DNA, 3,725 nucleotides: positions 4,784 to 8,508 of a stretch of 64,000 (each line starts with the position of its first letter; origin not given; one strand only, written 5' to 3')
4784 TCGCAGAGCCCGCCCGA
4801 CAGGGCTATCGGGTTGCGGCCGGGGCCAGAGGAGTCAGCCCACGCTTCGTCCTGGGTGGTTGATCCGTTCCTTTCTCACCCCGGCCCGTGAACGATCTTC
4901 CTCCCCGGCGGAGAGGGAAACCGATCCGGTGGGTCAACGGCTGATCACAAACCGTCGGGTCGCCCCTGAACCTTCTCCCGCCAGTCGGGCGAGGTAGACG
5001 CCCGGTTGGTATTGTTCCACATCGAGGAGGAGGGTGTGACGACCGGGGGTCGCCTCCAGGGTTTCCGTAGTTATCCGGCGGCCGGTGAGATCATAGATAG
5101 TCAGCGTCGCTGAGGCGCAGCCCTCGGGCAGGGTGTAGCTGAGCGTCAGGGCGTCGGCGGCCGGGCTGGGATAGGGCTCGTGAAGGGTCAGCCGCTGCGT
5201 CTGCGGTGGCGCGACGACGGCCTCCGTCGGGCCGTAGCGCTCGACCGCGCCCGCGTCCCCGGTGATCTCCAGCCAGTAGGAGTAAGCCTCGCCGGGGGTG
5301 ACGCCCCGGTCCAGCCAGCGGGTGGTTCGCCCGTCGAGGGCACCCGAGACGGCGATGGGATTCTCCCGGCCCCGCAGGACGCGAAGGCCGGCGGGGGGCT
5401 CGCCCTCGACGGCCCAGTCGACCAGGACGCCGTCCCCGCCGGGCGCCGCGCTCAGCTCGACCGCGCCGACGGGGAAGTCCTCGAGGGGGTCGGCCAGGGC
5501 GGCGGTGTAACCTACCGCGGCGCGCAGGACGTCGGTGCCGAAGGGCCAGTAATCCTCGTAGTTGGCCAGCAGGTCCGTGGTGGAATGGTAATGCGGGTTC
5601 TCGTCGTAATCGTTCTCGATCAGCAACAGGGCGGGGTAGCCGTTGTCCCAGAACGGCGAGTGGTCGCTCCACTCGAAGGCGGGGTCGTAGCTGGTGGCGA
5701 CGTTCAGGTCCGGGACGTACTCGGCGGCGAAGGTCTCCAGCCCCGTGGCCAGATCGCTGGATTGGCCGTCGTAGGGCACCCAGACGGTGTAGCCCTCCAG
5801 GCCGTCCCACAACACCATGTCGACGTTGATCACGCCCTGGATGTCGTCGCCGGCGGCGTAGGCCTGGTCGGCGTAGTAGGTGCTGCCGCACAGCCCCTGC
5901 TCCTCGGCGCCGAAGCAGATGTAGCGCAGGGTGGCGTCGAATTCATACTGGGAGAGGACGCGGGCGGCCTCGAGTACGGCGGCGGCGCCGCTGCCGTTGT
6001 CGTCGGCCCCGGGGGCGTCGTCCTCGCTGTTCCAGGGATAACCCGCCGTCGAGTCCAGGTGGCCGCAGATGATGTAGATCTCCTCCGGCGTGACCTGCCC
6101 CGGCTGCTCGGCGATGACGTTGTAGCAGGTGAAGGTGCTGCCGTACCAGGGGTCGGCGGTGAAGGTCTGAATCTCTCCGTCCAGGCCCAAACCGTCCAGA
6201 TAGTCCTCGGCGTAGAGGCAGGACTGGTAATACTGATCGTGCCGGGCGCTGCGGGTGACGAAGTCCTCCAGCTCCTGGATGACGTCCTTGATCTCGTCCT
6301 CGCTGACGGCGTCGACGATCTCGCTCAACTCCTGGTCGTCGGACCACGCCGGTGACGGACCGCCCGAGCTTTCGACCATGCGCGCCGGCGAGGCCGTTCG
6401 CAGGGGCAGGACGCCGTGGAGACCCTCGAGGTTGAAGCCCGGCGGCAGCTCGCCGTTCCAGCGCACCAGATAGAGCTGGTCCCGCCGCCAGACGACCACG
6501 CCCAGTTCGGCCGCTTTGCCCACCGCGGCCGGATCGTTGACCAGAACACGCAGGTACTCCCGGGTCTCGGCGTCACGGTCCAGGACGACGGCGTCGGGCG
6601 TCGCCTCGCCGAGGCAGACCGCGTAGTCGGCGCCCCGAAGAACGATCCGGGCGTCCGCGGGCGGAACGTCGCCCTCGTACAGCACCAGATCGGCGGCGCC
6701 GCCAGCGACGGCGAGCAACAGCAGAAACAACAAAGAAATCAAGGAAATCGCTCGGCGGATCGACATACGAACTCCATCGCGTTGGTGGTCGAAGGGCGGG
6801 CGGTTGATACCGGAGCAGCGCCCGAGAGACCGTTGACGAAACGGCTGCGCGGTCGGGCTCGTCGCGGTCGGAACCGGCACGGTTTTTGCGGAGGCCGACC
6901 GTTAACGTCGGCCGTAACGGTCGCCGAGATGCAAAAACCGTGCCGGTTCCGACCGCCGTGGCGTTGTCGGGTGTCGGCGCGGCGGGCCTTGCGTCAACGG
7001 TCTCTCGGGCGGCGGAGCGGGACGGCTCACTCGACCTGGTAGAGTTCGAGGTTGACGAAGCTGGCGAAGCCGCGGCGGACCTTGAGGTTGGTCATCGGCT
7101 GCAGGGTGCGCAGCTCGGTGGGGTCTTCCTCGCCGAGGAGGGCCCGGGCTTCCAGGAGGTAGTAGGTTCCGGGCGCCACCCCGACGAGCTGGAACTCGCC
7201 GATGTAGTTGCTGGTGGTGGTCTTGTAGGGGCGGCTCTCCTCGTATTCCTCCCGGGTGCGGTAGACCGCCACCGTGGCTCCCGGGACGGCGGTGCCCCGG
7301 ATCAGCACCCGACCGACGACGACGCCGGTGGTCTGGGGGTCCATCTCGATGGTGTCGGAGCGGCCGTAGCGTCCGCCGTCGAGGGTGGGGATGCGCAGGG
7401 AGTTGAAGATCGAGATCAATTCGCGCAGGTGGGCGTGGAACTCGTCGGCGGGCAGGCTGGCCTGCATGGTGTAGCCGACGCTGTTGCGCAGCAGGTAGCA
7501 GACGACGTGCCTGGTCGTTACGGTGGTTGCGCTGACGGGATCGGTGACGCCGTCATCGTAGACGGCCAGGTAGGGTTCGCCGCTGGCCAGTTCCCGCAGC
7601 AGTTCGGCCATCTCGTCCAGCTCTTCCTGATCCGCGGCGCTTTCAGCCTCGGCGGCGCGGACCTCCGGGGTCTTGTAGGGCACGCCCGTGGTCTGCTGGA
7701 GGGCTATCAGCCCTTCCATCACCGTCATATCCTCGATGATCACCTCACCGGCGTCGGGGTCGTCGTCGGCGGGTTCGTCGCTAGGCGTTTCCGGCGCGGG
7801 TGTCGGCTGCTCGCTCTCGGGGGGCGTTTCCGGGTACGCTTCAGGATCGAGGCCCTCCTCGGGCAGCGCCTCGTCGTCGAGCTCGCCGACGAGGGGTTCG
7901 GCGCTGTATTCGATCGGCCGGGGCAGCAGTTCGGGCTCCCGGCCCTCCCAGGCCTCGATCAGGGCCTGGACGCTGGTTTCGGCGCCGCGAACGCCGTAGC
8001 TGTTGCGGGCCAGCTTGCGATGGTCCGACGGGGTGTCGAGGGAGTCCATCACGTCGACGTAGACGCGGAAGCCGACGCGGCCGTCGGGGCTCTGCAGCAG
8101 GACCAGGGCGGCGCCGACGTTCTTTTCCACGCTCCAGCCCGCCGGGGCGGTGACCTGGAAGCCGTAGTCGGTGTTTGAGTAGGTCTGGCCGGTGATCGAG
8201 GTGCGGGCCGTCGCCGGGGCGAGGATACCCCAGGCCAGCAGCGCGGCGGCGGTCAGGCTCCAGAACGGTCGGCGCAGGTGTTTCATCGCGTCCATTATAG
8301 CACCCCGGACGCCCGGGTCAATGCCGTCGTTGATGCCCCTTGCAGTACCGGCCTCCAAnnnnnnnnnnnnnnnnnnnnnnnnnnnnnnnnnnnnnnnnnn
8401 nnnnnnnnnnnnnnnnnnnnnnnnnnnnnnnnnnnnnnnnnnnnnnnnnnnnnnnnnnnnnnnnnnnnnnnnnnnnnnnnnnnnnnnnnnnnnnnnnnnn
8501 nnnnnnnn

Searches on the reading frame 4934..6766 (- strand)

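Call 4: search_protein_families(library=pfam, proteins=[window:4934-6766:-], max_evalue=0.01)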
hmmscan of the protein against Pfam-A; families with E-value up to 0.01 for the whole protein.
window:4934-6766:- (610 aa): 4 families
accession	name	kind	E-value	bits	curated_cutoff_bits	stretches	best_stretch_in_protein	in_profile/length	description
PF04389.22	Peptidase_M28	-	2.4e-33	115.9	21.3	1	216-402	1-176/193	Peptidase family M28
PF18962.6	Por_Secre_tail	-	3.7e-08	34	27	1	532-608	2-75/75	Secretion system C-terminal sorting domain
PF01546.33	Peptidase_M20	-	5.7e-06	26.8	24.6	1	235-315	4-98/206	Peptidase family M20/M25/M40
PF13860.13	FlgD_ig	-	0.0077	16.6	27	0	538-582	10-55/79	FlgD Ig-like domain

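Call 5: search_protein_families(library=ncbifam, proteins=[window:4934-6766:-], max_evalue=0.01)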
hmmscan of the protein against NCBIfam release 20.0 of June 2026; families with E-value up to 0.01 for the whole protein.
window:4934-6766:- (610 aa): 5 families
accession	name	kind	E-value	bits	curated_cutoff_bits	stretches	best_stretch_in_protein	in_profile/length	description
NF045908.1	AminopepLapALeg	equivalog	3.8e-20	72.1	600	1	144-400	121-371/396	aminopeptidase LapA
TIGR04183.1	Por_Secre_tail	domain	2.8e-07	30.4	23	1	532-608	2-71/72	T9SS type A sorting domain-containing protein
NF038113.1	T9SSA_dep_M36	equivalog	9.5e-05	20.7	885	1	522-608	787-868/869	T9SS-dependent M36 family metallopeptidase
NF007568.0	PRK10199.1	equivalog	0.00044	19.6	298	1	213-300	96-187/346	aminopeptidase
NF052323.1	T9SSA_dep_M6i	equivalog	0.00064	17.8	600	1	532-608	961-1037/1043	T9SS-dependent M6-like inactivated metalloprotease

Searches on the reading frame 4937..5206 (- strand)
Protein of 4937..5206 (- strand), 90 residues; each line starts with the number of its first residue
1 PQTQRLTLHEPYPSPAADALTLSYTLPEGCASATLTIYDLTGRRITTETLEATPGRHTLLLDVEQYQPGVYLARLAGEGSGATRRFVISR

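Call 59: find_homologous_proteins(query=window:4937-5206:-, max_evalue=0.001)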
Query window:4937-5206:- (90 aa): 2 proteins with E <= 0.001 among 11 candidates.
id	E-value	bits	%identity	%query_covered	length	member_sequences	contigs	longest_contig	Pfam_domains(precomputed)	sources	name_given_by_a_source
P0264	2.2e-29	119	69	93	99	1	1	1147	PF18962.8,PF13860.13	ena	-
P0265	5.2e-27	111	64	100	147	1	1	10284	PF18962.8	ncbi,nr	ncbi:MAG: T9SS type A sorting domain-containing protein, partial [Candidatus Coatesbacteria bacteriu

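Call 60: find_encoding_contigs(protein=P0265, flank=10000, max_places=2)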
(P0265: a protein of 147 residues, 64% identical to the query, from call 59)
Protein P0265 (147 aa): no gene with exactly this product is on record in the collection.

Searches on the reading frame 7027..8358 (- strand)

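Call 7: search_protein_families(library=ncbifam, proteins=[window:7027-8358:-], max_evalue=0.00001)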
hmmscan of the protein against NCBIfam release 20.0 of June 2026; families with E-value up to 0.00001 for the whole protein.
window:7027-8358:- (443 aa): 0 families

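Call 34: search_protein_families(library=pfam, proteins=[window:7027-8358:-], max_evalue=0.01)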
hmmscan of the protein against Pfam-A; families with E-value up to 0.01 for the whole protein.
window:7027-8358:- (443 aa): 2 families
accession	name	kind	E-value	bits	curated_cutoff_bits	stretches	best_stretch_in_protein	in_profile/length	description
PF13620.12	CarboxypepD_reg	-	5.7e-05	23.8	32.3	1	348-401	3-52/82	Carboxypeptidase regulatory-like domain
PF17802.7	SpaA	-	0.00048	20.7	23.1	1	355-407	13-62/91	Prealbumin-like fold domain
